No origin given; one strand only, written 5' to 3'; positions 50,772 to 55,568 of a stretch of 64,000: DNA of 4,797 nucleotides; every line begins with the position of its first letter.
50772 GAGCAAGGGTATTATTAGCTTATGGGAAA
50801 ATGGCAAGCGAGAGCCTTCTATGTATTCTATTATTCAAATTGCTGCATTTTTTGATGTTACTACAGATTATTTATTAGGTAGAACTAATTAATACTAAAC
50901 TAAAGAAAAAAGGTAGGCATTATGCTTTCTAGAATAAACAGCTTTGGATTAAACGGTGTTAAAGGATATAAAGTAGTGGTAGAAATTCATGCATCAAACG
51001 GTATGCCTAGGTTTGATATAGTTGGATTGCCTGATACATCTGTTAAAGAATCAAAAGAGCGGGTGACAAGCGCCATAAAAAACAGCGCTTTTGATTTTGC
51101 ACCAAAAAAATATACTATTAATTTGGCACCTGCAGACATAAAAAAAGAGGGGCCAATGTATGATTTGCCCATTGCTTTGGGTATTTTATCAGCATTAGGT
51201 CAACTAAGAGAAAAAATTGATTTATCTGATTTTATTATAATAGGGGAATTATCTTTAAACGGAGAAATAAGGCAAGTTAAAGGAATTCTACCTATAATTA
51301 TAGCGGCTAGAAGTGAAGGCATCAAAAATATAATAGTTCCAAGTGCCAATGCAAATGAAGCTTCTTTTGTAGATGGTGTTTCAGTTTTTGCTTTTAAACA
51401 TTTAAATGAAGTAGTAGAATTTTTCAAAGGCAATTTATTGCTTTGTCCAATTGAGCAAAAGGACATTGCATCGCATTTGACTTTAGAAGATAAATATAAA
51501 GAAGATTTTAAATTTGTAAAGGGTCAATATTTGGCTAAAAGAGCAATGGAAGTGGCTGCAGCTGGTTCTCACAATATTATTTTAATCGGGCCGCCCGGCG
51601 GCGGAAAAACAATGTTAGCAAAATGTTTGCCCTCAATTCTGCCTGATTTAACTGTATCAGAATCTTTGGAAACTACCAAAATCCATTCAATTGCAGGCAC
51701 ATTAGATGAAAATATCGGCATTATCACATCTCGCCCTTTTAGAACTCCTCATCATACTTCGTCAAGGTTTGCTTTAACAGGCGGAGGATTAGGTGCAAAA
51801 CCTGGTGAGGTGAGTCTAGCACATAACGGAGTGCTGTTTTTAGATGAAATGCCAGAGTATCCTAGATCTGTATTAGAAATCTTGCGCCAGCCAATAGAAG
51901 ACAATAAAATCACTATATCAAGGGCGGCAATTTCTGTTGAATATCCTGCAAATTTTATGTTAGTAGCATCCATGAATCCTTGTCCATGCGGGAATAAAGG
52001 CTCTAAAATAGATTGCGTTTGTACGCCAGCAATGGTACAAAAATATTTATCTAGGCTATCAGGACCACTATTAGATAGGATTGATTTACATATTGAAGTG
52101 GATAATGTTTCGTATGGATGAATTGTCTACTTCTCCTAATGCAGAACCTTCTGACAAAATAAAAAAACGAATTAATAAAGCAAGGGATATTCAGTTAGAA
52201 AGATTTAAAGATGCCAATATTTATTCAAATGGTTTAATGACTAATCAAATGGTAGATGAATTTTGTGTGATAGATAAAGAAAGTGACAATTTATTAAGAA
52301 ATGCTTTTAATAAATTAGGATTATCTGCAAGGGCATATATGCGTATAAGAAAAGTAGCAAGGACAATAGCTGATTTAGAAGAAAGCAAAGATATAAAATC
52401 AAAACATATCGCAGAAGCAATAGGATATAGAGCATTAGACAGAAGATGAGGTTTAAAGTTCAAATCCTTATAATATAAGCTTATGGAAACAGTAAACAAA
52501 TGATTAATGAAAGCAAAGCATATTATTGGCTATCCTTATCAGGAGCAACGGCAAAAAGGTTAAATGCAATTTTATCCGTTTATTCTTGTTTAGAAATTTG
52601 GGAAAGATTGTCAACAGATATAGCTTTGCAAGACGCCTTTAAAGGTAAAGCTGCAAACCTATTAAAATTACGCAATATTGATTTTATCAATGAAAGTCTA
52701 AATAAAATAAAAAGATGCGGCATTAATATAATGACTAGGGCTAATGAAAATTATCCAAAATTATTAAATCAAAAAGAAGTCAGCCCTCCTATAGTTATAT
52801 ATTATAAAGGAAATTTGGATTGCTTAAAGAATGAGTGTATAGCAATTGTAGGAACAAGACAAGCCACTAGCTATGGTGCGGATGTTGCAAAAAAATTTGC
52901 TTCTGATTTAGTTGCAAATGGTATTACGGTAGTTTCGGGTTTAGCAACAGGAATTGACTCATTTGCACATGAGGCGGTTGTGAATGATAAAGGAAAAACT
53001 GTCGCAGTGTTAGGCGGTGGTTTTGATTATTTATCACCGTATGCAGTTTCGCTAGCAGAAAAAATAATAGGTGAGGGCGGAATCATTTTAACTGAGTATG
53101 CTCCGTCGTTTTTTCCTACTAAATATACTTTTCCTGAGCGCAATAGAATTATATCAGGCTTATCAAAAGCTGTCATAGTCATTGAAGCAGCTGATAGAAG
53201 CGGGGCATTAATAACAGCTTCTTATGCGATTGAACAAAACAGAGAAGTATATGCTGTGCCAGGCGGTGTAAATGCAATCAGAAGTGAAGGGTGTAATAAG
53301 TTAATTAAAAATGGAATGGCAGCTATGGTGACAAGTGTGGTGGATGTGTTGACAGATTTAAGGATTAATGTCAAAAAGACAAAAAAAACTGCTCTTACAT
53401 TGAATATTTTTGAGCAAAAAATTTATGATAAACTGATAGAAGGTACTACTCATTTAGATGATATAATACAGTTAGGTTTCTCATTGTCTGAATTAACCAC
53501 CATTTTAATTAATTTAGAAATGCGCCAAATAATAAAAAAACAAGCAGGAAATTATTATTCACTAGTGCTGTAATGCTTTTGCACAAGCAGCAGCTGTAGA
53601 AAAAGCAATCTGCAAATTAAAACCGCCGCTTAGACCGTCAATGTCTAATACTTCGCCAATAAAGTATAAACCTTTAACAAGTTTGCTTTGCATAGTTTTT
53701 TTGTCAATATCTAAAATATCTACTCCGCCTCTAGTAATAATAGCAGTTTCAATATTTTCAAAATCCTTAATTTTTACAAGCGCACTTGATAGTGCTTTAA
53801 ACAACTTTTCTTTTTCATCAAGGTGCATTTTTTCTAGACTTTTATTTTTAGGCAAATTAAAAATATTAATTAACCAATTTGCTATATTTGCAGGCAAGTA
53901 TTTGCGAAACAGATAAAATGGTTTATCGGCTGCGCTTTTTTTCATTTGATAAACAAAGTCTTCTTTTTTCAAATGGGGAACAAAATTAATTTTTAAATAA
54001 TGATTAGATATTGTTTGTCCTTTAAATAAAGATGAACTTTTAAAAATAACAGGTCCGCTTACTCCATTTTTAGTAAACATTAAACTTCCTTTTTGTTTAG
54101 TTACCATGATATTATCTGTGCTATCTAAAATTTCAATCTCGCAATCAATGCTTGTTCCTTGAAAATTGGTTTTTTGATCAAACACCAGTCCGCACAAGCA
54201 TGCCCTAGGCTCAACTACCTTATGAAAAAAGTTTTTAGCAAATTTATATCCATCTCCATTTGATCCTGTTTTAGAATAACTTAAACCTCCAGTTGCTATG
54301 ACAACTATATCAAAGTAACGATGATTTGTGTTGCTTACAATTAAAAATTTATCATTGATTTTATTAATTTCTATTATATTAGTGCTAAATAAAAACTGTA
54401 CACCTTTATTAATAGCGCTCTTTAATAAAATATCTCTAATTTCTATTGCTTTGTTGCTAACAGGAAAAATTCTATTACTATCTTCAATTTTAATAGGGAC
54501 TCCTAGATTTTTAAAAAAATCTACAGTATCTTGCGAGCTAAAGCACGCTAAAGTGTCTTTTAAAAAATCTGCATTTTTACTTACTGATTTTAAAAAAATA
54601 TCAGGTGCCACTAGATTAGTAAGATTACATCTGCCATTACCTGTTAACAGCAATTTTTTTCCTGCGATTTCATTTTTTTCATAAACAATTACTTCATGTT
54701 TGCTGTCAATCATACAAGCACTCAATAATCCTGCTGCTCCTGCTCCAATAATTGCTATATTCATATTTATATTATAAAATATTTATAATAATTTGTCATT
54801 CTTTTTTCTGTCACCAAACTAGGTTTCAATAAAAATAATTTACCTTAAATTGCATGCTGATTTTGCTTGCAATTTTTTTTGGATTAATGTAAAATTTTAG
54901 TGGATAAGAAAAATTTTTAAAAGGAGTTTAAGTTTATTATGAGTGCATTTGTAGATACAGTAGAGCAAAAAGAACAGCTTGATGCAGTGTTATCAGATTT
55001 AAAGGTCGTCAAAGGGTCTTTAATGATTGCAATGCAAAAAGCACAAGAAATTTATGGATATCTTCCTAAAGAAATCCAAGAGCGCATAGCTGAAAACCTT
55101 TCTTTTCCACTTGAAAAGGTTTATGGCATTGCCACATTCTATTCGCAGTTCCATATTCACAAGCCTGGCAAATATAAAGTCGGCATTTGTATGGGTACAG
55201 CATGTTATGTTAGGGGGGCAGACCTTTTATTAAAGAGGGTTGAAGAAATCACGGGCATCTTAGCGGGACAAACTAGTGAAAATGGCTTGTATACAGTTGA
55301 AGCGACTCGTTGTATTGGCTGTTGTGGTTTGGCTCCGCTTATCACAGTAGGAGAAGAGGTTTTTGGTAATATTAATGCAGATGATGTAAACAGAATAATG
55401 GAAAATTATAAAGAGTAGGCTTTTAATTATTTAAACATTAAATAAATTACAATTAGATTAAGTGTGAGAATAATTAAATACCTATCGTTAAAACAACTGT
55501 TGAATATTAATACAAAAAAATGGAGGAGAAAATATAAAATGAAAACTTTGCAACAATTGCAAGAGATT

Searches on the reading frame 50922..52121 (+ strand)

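Call 48: search_protein_families(library=pfam, proteins=[window:50922-52121:+], max_evalue=0.00001)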
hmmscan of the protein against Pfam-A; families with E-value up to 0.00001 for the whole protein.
window:50922-52121:+ (399 aa): 5 families
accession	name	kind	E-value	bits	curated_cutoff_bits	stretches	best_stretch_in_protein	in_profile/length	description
PF01078.27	Mg_chelatase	-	4e-91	304.5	20.3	1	195-397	1-203/207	Magnesium chelatase, subunit ChlI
PF13541.12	ChlI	-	1.6e-49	167.3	27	1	20-143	1-121/121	Subunit ChlI of Mg-chelatase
PF07728.20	AAA_5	-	1.2e-09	38.8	22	1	218-360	1-128/139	AAA domain (dynein-related subfamily)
PF05362.19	Lon_C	-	4.7e-09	36.5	21.1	1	14-147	39-176/205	Lon protease (S16) C-terminal proteolytic domain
PF00493.29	MCM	-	2.2e-08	33.9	23.3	0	292-354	112-174/224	MCM P-loop domain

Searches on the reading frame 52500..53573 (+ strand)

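Call 48: search_protein_families(library=pfam, proteins=[window:52500-53573:+], max_evalue=0.00001)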
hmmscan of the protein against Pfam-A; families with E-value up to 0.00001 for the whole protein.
window:52500-53573:+ (357 aa): 1 family
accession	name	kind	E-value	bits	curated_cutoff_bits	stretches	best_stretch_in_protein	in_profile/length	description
PF02481.21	DNA_processg_A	-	2e-75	253.1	29.6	1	70-278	2-211/212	DNA recombination-mediator protein A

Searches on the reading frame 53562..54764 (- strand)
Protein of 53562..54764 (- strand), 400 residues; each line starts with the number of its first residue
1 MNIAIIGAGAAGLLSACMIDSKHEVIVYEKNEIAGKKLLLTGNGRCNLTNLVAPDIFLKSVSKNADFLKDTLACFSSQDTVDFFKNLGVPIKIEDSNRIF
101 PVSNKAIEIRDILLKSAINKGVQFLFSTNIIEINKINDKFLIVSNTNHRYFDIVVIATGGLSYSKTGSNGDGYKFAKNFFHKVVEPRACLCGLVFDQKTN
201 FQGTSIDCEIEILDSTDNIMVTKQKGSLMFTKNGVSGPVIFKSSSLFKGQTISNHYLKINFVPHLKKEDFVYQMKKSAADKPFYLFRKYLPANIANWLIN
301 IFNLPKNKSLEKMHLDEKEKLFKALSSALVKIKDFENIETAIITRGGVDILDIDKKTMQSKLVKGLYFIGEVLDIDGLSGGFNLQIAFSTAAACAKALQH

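Call 48: search_protein_families(library=pfam, proteins=[window:53562-54764:-], max_evalue=0.00001)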
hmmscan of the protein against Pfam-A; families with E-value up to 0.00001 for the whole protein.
window:53562-54764:- (400 aa): 4 families
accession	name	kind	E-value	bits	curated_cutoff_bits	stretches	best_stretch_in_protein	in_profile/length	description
PF03486.20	HI0933_like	-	9.9e-75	251.6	50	1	2-396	2-243/244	HI0933-like protein Rossmann domain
PF22780.1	HI0933_like_1st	-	5.9e-18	65.7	27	1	187-343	1-165/165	HI0933-like protein barrel and H2TH domain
PF01266.30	DAO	-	6.1e-07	29.7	27.9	0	3-34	2-35/353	FAD dependent oxidoreductase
PF07992.20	Pyr_redox_2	-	8.5e-07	29.1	26.1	0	2-163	2-112/291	Pyridine nucleotide-disulphide oxidoreductase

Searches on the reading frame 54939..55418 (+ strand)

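Call 48: search_protein_families(library=pfam, proteins=[window:54939-55418:+], max_evalue=0.00001)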
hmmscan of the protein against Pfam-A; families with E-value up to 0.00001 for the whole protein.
window:54939-55418:+ (159 aa): 1 family
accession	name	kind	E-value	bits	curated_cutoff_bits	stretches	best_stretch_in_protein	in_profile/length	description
PF01257.25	2Fe-2S_thioredx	-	8.6e-42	142.8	24.8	1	18-158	5-145/145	Thioredoxin-like [2Fe-2S] ferredoxin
